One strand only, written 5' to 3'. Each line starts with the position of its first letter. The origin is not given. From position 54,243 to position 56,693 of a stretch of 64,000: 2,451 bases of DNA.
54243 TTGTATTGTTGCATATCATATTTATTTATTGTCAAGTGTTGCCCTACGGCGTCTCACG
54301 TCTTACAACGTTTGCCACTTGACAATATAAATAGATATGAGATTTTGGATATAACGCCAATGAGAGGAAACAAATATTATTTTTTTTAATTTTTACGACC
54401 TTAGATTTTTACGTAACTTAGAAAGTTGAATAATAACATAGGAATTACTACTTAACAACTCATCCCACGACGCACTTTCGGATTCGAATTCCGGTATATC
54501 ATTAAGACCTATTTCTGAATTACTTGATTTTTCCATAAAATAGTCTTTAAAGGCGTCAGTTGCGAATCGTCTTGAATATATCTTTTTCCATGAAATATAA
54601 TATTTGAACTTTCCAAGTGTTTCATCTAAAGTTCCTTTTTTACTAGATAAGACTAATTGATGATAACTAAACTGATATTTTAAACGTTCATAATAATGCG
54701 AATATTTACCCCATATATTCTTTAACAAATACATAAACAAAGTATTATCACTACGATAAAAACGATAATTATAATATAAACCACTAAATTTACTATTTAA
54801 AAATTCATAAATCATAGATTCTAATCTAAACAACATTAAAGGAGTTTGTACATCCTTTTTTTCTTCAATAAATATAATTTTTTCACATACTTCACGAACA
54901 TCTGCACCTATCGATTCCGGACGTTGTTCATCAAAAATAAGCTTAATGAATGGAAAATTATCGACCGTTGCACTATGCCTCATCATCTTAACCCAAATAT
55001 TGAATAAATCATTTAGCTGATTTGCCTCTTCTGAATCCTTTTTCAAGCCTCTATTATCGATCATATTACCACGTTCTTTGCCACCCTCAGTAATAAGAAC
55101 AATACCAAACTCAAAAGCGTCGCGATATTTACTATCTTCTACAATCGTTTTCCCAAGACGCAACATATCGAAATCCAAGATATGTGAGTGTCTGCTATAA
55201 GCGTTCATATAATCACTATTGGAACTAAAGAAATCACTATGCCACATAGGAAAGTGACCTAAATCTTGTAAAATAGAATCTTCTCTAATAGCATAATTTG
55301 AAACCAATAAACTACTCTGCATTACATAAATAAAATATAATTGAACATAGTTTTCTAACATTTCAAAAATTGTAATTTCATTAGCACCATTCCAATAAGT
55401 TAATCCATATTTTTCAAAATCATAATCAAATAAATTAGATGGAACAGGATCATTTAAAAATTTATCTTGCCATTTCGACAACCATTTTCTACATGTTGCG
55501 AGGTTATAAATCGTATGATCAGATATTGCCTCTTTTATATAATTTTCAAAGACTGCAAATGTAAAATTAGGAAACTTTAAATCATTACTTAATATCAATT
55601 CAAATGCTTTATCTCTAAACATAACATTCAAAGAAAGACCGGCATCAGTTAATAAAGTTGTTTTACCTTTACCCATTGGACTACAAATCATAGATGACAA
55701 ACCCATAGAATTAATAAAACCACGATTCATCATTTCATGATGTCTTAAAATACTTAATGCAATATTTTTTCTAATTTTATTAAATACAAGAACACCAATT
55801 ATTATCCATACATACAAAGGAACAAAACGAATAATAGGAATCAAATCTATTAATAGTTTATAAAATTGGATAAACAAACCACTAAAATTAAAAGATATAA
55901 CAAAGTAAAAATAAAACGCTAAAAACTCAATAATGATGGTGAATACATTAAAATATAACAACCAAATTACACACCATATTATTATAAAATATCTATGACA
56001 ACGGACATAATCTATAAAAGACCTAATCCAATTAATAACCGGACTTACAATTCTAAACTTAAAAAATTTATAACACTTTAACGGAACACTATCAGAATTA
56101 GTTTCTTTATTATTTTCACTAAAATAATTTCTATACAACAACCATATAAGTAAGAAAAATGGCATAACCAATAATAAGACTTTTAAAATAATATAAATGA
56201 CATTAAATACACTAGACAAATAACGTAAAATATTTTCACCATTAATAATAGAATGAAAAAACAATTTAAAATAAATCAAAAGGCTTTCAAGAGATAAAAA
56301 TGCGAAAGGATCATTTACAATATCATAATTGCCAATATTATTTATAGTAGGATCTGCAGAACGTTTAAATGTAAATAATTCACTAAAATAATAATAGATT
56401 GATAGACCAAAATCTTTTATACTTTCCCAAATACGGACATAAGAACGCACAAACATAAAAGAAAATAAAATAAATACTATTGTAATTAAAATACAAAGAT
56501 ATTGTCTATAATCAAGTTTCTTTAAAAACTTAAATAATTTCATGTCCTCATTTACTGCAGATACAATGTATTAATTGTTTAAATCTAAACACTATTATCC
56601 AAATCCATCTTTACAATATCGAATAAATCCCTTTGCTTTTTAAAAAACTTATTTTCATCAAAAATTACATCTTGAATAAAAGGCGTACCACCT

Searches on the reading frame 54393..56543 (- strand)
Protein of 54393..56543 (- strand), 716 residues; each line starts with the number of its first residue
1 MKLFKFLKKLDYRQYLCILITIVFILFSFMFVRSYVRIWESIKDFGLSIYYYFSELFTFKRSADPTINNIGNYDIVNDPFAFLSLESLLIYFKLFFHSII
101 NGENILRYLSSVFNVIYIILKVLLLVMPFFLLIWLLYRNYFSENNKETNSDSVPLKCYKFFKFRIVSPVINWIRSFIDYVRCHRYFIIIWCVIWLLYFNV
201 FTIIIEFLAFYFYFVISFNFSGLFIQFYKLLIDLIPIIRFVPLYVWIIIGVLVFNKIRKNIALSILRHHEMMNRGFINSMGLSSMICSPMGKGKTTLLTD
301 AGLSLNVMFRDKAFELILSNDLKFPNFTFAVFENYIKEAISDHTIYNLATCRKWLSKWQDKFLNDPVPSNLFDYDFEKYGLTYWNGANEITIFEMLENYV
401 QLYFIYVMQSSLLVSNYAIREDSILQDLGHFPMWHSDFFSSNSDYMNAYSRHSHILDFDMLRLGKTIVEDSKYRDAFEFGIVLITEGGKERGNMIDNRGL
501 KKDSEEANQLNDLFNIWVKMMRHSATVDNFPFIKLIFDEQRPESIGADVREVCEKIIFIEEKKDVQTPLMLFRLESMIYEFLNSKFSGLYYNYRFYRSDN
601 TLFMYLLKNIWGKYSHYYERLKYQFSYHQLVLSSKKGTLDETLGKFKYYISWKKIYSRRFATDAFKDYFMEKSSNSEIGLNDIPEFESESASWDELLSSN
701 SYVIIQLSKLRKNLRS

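Call 8: search_protein_families(library=pfam, proteins=[window:54393-56543:-], max_evalue=1)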
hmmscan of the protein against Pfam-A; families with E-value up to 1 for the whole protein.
window:54393-56543:- (716 aa): 0 families

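Call 9: search_protein_families(library=phrogs, proteins=[window:54393-56543:-], max_evalue=1)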
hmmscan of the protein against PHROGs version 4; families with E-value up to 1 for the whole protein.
window:54393-56543:- (716 aa): 0 families

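Call 11: search_dna_similar(query=window:54393-56543:-, collection=phages, mode=protein, max_evalue=0.01)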
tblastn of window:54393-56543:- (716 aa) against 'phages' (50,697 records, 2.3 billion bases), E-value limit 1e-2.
Records with a match: 1; places in all: 1; records where one place covers at least 80% of the query: 1.
Best place of each record, by identity: <60% 1.
By first word of the organism name: Bacteriophage 1.
By host as written in the record: - 1.
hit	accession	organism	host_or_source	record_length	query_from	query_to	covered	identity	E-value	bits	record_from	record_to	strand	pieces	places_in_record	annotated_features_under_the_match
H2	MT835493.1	Bacteriophage sp.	human fecal samples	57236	16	709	97%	42.2%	8e-167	537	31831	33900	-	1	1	record has no annotation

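Call 13: find_homologous_proteins(query=window:54393-56543:-, max_evalue=0.001)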
Query window:54393-56543:- (716 aa): 1975 proteins with E <= 0.001 among 8000 candidates; the best 120 are listed.
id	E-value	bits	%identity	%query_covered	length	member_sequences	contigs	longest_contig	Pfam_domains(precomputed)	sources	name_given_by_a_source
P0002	0.0e+0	1609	100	100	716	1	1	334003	-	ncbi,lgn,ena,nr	ncbi:MAG: hypothetical protein J1F32_01755 [Erysipelotrichales bacterium]|nr:hypothetical protein [E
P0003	0.0e+0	1097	67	99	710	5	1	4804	-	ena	-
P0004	0.0e+0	1073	65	99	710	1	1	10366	-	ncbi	-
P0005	0.0e+0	1071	66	99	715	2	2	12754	-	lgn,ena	-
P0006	1.1e-271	922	60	100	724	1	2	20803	-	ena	-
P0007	7.2e-270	916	58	98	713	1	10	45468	-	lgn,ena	-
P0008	5.1e-268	910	59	100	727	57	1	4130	-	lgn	-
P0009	1.1e-264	899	58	98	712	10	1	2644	-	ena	-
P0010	1.7e-264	898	57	98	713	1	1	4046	-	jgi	-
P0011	2.0e-263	894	57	98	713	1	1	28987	-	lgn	-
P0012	4.7e-263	893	58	98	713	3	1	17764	-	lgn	-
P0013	4.8e-263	893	58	98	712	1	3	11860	-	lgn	-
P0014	1.2e-261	889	57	98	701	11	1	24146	-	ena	-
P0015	7.8e-258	876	56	98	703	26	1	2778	-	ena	-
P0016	2.0e-257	875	57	98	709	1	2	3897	-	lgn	-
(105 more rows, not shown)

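Call 15: search_solved_structures(query=A1, max_evalue=10, show_alignments=2)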
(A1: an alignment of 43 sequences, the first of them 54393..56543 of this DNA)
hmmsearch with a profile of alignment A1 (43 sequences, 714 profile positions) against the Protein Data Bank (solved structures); distinct sequences matched with E-value up to 10: 2.
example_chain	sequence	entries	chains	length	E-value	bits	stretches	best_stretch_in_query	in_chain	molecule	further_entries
8ap6_E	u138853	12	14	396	0.028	16.1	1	333-398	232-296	ATPTB1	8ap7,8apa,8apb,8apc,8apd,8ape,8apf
7udj_H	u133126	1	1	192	0.11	14.2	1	482-564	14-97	De novo designed helical repeat protein RPB_PEW3_R4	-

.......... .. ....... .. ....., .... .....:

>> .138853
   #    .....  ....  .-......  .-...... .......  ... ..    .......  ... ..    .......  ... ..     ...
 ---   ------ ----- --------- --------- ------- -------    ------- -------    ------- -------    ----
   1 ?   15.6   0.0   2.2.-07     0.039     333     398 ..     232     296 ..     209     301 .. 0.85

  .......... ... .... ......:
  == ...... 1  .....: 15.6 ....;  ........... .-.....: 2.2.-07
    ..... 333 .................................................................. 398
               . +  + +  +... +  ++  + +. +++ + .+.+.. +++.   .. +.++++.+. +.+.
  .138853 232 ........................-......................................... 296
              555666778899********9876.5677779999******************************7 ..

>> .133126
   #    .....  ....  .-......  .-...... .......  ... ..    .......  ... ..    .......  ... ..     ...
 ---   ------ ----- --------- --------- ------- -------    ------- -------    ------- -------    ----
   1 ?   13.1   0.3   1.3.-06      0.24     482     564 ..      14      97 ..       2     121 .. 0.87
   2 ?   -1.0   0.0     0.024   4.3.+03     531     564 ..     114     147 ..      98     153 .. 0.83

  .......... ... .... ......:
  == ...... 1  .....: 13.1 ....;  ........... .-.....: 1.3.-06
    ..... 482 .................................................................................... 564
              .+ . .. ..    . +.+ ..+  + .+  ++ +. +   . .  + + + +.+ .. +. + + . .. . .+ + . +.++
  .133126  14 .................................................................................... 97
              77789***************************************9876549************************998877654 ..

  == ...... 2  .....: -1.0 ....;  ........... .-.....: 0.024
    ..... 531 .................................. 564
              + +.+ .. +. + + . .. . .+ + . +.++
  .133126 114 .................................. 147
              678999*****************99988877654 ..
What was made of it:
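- Tried and rejected: A profile of the ATPase family against PDB sequences gave only two spurious weak hits (call 15).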

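Call 17: find_encoding_contigs(protein=P0005, flank=10000, max_places=3)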
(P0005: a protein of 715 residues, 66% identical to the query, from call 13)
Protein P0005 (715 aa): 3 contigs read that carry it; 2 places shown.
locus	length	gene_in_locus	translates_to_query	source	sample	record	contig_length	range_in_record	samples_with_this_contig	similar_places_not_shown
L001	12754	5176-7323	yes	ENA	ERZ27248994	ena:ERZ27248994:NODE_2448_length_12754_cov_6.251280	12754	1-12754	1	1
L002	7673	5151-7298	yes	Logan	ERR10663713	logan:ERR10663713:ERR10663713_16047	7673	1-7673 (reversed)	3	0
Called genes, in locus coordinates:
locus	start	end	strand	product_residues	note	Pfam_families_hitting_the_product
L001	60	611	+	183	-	-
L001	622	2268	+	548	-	-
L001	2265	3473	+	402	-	-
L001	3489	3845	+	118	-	-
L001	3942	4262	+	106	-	-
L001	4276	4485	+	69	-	-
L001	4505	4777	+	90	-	PF12961:DUF3850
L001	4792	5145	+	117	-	-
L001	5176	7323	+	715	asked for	-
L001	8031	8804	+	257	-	-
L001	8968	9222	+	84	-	-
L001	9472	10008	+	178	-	PF03602:Cons_hypoth95, PF02005:TRM (weak), PF05175:MTS, PF02086:MethyltransfD12 (faint), PF09445:Methyltransf_15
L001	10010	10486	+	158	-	PF01467:CTP_transf_like, PF08218:Citrate_ly_lig (weak)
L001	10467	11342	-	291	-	-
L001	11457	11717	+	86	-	-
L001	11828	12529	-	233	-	-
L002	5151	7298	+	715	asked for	-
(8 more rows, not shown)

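Call 27: predict_structure(alignment_id=A1)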
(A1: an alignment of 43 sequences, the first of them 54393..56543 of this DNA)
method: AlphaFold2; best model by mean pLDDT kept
length: 716 residues; sequences in the alignment: 43
mean_pLDDT: 74.4   pTM: 0.69
mean pLDDT of the five models: 74.4, 73.7, 72.3, 71.6, 71.1
residues with pLDDT >= 90: 120; 70-90: 354; 50-70: 134; < 50: 108
segments of 3 or more residues with pLDDT < 50: 1-5, 410-426, 446-477, 504-511, 657-691, 698-703
pLDDT, mean of each block of 10 residues (from residue 1): 50 88 88 87 90 86 79 71 58 62 70 83 83 76 60 83 88 87 90 92 91 87 84 86 86 91 90 89 86 80 81 90 90 85 72 90 91 90 87 93 76 43 50 63 47 37 41 50 67 54 47 63 75 83 68 85 89 89 86 70 82 85 86 76 84 55 43 38 41 49 56 63
secondary structure, 60 per line:
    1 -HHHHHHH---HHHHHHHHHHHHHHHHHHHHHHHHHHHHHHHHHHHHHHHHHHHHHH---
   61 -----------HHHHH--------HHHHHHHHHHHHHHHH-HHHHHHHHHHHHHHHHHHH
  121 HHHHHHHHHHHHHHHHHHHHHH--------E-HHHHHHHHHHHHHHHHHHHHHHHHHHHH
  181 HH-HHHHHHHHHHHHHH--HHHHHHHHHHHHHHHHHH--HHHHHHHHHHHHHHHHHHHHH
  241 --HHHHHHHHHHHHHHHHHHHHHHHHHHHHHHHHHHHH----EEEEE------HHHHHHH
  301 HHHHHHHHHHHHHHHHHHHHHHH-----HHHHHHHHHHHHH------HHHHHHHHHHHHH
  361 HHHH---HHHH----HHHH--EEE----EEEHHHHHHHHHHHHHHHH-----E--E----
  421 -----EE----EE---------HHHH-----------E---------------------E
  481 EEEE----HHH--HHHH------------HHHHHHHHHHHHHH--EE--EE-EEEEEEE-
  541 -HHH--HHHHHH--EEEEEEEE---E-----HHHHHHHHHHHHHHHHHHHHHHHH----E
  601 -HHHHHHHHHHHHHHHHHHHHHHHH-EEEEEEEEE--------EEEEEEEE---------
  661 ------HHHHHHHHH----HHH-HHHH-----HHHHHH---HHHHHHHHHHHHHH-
elements in order (helices of 4 or more, strands of 3 or more residues): H2-8 H12-57 H72-76 H85-100 H102-142 H153-182 H184-197 H200-217 H220-240 H243-278 E283-287 H294-323 H329-341 H348-364 H368-371 H376-379 E382-384 E389-391 H392-407 H443-446 E480-484 H494-497 H510-523 E533-539 H547-552 E555-562 H572-595 H602-625 E627-635 E644-651 H667-675 H684-687 H693-698 H702-715
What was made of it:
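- The AF2 model (pLDDT 74) shows a helical TM domain followed by an alpha/beta P-loop domain (call 27).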

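Call 32: find_encoding_contigs(protein=P0002, flank=10000, max_places=2)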
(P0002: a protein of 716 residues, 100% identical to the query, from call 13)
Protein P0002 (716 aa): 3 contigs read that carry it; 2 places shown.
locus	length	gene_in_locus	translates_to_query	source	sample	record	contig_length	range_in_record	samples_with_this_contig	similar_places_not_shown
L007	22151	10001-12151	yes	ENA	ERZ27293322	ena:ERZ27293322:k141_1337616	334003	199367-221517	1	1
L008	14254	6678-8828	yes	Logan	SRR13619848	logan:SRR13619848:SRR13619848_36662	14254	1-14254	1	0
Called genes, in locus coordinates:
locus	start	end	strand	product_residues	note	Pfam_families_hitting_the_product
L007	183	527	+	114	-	-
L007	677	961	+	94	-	-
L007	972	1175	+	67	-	-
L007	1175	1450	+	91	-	-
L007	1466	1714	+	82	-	-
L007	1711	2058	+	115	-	-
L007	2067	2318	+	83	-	-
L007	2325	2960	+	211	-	-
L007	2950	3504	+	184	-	-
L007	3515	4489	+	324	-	-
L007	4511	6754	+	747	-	-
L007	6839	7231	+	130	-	-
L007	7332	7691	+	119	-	-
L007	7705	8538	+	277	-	PF12961:DUF3850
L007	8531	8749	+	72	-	-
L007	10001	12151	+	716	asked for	-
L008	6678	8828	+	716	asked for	-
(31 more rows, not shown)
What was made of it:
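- A host CBM26 protein lies between the two elements (call 32).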

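Call 33: find_related_loci(query=A1, collection=viral_contigs, flank=10000)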
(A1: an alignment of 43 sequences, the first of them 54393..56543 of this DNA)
Query A1 (716 aa) in viral_contigs; peptide patterns used: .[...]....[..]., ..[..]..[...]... (x = any residue, [..] = any of these).
13 stretches matched a pattern; 2 encode a relative of the query (tblastn E <= 1e-3); 2 distinct loci.
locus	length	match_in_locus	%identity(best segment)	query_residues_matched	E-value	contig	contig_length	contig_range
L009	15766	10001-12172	45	5-713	0e+0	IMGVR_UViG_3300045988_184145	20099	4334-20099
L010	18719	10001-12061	41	16-713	2e-170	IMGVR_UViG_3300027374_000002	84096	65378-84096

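Call 56: search_protein_families(library=pfam, proteins=[L010:12067-13146:+, L010:7391-9619:+, L010:5661-6743:+, L010:6765-7379:+, L009:12525-13463:+, L009:7616-9025:+, L009:5881-6969:+, L009:4797-5858:+, L001:8031-8804:+, L001:622-2268:+], max_evalue=0.01)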
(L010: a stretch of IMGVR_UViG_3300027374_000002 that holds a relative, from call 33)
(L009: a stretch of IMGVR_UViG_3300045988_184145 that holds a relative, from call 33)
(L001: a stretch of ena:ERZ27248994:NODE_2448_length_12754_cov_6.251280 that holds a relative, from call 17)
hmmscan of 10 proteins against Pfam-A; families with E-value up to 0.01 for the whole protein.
L010:12067-13146:+ (359 aa): 1 family
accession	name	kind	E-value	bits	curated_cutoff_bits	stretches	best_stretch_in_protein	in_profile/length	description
PF23343.2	REP_ORF2-G2P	-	2.5e-12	47.4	27.8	1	176-295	1-98/99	Replication-associated protein ORF2/G2P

L010:7391-9619:+ (742 aa): 0 families

L010:5661-6743:+ (360 aa): 0 families

L010:6765-7379:+ (204 aa): 1 family
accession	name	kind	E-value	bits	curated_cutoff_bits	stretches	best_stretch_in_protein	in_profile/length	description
PF13149.12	Mfa_like_1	-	0.0052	17.3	27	0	38-75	194-232/246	Fimbrillin-like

L009:12525-13463:+ (312 aa): 2 families
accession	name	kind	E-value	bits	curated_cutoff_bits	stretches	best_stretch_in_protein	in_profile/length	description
PF23343.2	REP_ORF2-G2P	-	3.4e-14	53.4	27.8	1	124-244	1-98/99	Replication-associated protein ORF2/G2P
PF05840.19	Phage_GPA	-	0.0088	15.5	31.4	0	167-243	246-316/321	Bacteriophage replication gene A protein (GPA)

L009:7616-9025:+ (469 aa): 0 families

L009:5881-6969:+ (362 aa): 0 families

L009:4797-5858:+ (353 aa): 0 families

L001:8031-8804:+ (257 aa): 2 families
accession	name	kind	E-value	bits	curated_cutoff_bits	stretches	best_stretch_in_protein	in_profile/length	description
PF18912.6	DZR_2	-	2.7e-05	24.4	27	1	87-111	7-31/56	Double zinc ribbon domain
PF09889.16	DUF2116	-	0.0074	16.7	26.8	0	90-114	6-31/59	Probable treble clef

L001:622-2268:+ (548 aa): 0 families

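Call 61: search_protein_representatives(alignment_id=A1)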
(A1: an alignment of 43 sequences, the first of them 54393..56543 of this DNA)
Query: 43 sequences, 714 profile positions. Proteins with E-value up to 0.001 (for the whole library): 1268; up to 1e-10: 1005; up to 1e-30: 634. The best 150 are listed.
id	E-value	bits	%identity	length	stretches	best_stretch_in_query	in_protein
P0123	8.1e-293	989.8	-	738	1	7-711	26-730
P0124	3.9e-289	977.6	-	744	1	2-712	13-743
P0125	3.8e-269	911.6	-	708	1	13-710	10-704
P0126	1.8e-268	909.4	-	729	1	3-708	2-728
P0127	1.3e-260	883.4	-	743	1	12-712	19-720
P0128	1.9e-257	872.9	-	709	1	15-709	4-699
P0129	1.6e-256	869.8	-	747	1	6-711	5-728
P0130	2.4e-256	869.3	-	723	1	10-708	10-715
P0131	2.1e-254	862.8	-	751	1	4-711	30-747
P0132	1.3e-250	850.3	-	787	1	3-709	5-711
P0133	2.2e-249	846.2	-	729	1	3-707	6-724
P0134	6.9e-249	844.6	-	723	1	4-708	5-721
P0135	8.2e-249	844.3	-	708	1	10-710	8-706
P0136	4.2e-248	842.0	-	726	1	8-711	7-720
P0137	5.8e-245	831.6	-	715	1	12-709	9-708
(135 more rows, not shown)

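Call 67: find_related_loci(query=A1, collection=genome_contigs, flank=10000)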
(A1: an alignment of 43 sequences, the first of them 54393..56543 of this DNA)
Query A1 (716 aa) in genome_contigs; peptide patterns used: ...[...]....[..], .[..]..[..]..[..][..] (x = any residue, [..] = any of these).
425 stretches matched a pattern; 392 encode a relative of the query (tblastn E <= 1e-3); the best 80 are kept; 80 distinct loci.
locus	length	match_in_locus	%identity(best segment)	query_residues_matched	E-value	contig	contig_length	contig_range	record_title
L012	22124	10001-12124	66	1-711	0e+0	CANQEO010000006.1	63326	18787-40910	MAG: uncultured Bacilli bacterium isolate Lapin-005__bin74 genome assembly, contig: Lapin-005__NODE_522_length_63326_cov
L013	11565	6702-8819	55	3-707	0e+0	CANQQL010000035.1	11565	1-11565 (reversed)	MAG: uncultured Bacilli bacterium isolate Lapin-011__bin74 genome assembly, contig: Lapin-011__NODE_6140_length_11565_co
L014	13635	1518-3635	56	3-707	0e+0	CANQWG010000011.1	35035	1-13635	MAG: uncultured Bacilli bacterium isolate Lapin-012__bin92 genome assembly, contig: Lapin-012__NODE_1946_length_35035_co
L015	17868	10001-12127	46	8-707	0e+0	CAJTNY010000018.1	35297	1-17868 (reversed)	MAG TPA_asm: uncultured Christensenella sp. isolate MGBC105190 genome assembly, contig: MGBC105190.18, whole genome shot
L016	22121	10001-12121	45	8-707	0e+0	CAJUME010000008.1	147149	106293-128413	MAG TPA_asm: uncultured Christensenella sp. isolate MGBC140398 genome assembly, contig: MGBC140398.8, whole genome shotg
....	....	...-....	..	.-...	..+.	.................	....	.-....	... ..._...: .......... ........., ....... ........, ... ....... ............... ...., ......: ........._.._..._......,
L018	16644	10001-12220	45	5-713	0e+0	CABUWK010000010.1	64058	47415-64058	MAG TPA_asm: uncultured Acidiphilium sp. isolate MGYG-HGUT-04445 genome assembly, contig: GUT_GENOME275136_10, whole gen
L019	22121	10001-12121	45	8-707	0e+0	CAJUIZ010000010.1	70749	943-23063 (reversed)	MAG TPA_asm: uncultured Christensenellaceae bacterium isolate MGBC153675 genome assembly, contig: MGBC153675.10, whole g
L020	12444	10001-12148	46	1-707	0e+0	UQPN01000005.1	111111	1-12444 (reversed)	uncultured Clostridiales bacterium isolate UMGS509 genome assembly, contig: NODE_62_length_111111_cov_7.552361, whole ge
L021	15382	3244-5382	46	9-713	0e+0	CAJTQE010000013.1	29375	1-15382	MAG TPA_asm: uncultured Christensenella sp. isolate MGBC110736 genome assembly, contig: MGBC110736.13, whole genome shot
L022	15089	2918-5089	45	5-713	0e+0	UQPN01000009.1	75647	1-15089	uncultured Clostridiales bacterium isolate UMGS509 genome assembly, contig: NODE_170_length_75647_cov_6.259617, whole ge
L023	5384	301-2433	46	5-707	0e+0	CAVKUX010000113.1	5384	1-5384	Anaeroplasmataceae bacterium isolate H07689-L1_cleanbin_000022 genome assembly, contig: Spades_H07689-L1_contig_7251, wh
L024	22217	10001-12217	45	7-712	0e+0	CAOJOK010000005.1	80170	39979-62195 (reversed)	MAG TPA_asm: uncultured Clostridia bacterium isolate SRR15730533_bin.94_metawrap_v1.3_MAG genome assembly, contig: NODE.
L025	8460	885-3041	45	9-709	0e+0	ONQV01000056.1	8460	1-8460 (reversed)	uncultured Clostridiales bacterium isolate RUG547 genome assembly, contig: scaffold_16001, whole genome shotgun sequence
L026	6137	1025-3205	44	2-713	0e+0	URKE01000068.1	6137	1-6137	uncultured Clostridiales bacterium isolate UMGS1072 genome assembly, contig: NODE_7971_length_6137_cov_12.731174, whole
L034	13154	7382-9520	46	9-702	0e+0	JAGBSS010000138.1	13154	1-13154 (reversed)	MAG: Clostridia bacterium isolate RGIG9412 Yak_Cecum-2__c634242, whole genome shotgun sequence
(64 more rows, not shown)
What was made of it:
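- On Plasmaviridae (L2-like): Hosts are mostly walled Clostridia and Christensenellales, with some Anaeroplasmataceae and Erysipelotrichales (call 67).
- Some hosts are Mollicute relatives (call 67). Most hosts are walled (call 67).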

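Call 79: fold_search(model_id=the predicted structure, library=viral)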
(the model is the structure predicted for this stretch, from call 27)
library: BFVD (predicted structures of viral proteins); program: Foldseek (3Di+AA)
matches with E <= 10: 201; with E <= 0.001: 0
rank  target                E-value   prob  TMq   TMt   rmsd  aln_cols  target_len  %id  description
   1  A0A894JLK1            1.6e-03  1.00  0.18  0.42  13.7       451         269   11  (no name in the UniProt tables at hand)
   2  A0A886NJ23            1.5e-02  0.90  0.13  0.23  16.4       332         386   10  (no name in the UniProt tables at hand)
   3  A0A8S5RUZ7            7.3e-02  0.60  0.12  0.14  19.6       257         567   14  DNA TRANSLOCASE FTSK [Siphoviridae sp. ctHip2]
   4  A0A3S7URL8            7.6e-02  0.35  0.11  0.12  19.1       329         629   10  (no name in the UniProt tables at hand)
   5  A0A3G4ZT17            9.8e-02  0.25  0.13  0.22  25.2       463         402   11  Packaging ATPase [Dasosvirus sp.]
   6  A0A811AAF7            1.0e-01  0.44  0.10  0.22  20.2       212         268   11  (no name in the UniProt tables at hand)
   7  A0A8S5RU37            1.2e-01  0.38  0.11  0.22  18.0       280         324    8  Zonular occludens toxin [Inoviridae sp. ctjYd14]
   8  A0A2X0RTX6            1.3e-01  0.28  0.13  0.23  23.8       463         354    8  B354L [African swine fever virus]
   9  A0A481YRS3            1.3e-01  0.30  0.09  0.10  20.1       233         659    9  Intein-containing packaging ATPase [Marseillevirus LCMAC101]
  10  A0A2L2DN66            1.5e-01  0.47  0.10  0.23  25.8       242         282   12  Uncharacterized protein [Acanthamoeba polyphaga mimivirus]
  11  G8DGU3                1.5e-01  0.51  0.11  0.23  19.6       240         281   10  (no name in the UniProt tables at hand)
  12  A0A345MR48            1.8e-01  0.96  0.09  0.19   5.4        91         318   15  (no name in the UniProt tables at hand)
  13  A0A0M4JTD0            2.1e-01  0.35  0.10  0.18  21.9       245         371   12  (no name in the UniProt tables at hand)
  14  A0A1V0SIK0            2.1e-01  0.18  0.08  0.18  18.8       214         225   11  Uncharacterized protein [Klosneuvirus KNV1]
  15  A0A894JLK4            2.2e-01  0.60  0.08  0.25   8.8       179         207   12  (no name in the UniProt tables at hand)
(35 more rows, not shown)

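Call 84: get_annotated_region(hit=H2, flank=12000)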
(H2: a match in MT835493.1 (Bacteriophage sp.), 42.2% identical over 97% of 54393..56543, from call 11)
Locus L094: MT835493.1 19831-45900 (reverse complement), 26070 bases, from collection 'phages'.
description: UNVERIFIED: Bacteriophage sp. clone scaffold_36 genomic sequence.
organism: Bacteriophage sp. (NCBI taxid 38018)
taxonomy: Viruses
host: -; source: human fecal samples; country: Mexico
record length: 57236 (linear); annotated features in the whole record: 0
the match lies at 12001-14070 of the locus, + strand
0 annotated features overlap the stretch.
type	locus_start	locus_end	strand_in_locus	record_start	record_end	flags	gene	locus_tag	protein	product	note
